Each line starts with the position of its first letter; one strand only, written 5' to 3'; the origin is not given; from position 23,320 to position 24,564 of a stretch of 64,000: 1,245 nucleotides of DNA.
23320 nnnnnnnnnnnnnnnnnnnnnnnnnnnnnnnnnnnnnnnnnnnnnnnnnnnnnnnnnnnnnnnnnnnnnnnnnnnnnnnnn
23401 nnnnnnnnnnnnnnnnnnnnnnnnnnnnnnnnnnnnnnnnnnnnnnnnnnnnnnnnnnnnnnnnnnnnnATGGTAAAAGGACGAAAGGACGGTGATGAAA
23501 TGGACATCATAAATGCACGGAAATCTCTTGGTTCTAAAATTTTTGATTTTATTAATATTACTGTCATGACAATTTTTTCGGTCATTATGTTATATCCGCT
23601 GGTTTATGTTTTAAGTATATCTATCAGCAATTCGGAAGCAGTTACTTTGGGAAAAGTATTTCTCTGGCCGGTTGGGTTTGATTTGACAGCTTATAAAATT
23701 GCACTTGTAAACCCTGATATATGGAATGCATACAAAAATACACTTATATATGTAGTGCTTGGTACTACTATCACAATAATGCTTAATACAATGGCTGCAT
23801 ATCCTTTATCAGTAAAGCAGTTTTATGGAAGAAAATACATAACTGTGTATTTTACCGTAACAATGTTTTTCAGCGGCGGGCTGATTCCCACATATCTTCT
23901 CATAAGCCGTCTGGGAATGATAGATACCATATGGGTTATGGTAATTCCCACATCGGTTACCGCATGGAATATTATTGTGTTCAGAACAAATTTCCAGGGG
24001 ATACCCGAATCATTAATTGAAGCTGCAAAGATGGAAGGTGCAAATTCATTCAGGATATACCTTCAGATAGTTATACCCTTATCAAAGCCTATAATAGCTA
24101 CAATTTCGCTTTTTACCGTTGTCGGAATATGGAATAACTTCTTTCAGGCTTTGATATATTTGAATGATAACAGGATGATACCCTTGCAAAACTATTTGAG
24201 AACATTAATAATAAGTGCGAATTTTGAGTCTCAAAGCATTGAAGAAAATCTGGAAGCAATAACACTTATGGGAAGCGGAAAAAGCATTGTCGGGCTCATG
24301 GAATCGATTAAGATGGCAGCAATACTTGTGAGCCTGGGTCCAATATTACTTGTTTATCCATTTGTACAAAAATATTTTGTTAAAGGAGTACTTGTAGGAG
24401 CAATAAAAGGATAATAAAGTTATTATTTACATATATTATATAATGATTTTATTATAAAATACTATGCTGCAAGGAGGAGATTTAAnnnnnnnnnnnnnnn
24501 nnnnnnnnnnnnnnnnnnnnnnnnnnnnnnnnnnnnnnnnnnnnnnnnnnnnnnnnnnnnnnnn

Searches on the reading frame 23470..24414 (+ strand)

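Call 58: search_protein_families(library=pfam, proteins=[window:23470-24414:+], max_evalue=0.00001)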
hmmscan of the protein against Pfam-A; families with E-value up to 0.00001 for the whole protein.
window:23470-24414:+ (314 aa): 1 family
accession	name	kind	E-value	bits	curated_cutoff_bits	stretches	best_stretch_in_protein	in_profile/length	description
PF00528.27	BPD_transp_1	-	3.4e-13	50.2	26.4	1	17-307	12-182/184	Binding-protein-dependent transport system inner membrane component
